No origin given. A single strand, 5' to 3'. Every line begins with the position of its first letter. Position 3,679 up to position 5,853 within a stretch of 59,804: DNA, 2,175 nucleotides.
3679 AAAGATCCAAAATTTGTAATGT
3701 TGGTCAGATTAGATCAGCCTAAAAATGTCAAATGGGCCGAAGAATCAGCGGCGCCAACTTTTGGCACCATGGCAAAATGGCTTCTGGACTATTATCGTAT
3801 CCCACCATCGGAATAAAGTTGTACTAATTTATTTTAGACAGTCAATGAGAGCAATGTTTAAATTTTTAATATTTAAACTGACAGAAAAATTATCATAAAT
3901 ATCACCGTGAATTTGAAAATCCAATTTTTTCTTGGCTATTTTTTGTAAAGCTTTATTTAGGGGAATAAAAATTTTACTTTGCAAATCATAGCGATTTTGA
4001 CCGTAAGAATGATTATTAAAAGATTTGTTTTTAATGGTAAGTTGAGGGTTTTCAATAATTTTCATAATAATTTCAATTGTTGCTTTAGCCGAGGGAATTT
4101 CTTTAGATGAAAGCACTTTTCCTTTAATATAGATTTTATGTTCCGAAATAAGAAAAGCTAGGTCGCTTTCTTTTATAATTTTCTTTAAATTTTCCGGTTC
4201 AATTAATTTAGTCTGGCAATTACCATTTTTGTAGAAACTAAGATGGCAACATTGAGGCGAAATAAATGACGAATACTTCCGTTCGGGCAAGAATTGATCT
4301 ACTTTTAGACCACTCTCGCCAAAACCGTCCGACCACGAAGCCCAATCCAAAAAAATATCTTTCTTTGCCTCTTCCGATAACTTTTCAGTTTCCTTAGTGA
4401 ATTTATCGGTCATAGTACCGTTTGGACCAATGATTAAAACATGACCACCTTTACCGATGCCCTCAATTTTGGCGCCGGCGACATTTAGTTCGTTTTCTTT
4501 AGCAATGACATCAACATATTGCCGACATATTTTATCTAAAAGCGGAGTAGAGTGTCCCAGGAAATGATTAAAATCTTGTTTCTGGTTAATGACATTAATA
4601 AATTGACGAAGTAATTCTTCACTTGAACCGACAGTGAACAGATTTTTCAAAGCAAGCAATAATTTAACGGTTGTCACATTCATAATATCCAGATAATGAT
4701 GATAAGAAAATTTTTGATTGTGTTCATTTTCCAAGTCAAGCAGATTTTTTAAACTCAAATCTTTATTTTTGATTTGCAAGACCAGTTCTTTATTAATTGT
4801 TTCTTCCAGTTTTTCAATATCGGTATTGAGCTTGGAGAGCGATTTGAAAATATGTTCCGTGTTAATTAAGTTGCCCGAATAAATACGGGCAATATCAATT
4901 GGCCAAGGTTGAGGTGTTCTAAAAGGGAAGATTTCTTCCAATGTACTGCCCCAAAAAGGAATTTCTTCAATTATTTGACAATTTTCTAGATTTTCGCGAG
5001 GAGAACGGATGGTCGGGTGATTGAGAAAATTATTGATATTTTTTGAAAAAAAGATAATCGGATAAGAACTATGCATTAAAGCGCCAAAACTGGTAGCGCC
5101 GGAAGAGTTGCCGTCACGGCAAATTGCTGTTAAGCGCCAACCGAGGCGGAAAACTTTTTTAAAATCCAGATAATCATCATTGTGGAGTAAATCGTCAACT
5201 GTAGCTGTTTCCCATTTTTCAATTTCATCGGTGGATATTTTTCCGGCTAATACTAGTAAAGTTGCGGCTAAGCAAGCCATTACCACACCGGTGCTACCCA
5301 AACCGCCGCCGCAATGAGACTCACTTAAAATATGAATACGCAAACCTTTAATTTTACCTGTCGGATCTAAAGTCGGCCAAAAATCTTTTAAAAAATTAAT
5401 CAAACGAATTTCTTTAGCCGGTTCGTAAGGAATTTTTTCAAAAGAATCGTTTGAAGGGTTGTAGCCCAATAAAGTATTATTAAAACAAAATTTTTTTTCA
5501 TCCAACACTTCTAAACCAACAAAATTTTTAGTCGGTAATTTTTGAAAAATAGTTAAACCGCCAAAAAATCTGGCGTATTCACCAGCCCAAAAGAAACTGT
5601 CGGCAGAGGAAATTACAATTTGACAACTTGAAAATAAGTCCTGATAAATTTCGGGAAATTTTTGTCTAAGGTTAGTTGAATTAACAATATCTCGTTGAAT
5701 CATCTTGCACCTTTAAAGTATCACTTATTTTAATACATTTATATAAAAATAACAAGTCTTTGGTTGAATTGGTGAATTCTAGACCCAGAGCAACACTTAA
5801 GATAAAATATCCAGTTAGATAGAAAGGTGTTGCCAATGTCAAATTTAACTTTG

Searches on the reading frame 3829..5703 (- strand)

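Call 3: search_protein_families(library=pfam, proteins=[window:3829-5703:-], max_evalue=1)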
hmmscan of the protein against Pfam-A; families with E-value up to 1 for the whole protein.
window:3829-5703:- (624 aa): 2 families
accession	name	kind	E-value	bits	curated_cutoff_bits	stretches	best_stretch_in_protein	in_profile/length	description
PF00288.32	GHMP_kinases_N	-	0.0043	17.7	22.3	1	115-163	14-61/87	GHMP kinases N terminal domain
PF22784.1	PTP-SAK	-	0.043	14.3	27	1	130-146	93-109/153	Swiss Army Knife protein, DSP-PTPase phosphatase domain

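Call 4: search_protein_families(library=ncbifam, proteins=[window:3829-5703:-], max_evalue=1)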
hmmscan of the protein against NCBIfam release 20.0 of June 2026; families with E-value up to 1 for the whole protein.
window:3829-5703:- (624 aa): 3 families
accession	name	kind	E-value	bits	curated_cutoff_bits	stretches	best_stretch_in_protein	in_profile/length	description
TIGR00549.1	mevalon_kin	equivalog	0.00055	19.5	163.05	1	119-164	80-125/276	mevalonate kinase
TIGR00502.1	nagB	equivalog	0.0025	17.2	236.9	1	365-434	90-156/259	glucosamine-6-phosphate deaminase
NF003036.0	PRK03926.1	equivalog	0.13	11.3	403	0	116-163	71-119/302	mevalonate kinase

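Call 8: search_protein_families(library=phrogs, proteins=[window:3829-5703:-], max_evalue=1)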
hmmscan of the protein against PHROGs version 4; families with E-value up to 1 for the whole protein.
window:3829-5703:- (624 aa): 3 families
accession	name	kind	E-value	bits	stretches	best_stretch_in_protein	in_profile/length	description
phrog_12536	-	unknown function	0.051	14.9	1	531-593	49-106/130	-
phrog_552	-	unknown function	0.25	12.6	0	290-316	5-31/71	-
phrog_6330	-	unknown function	0.28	12.8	0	431-447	49-65/91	-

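Call 9: search_protein_families(library=padloc, proteins=[window:3829-5703:-], max_evalue=1)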
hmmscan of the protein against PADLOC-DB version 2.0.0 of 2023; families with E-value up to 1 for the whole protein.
window:3829-5703:- (624 aa): 0 families
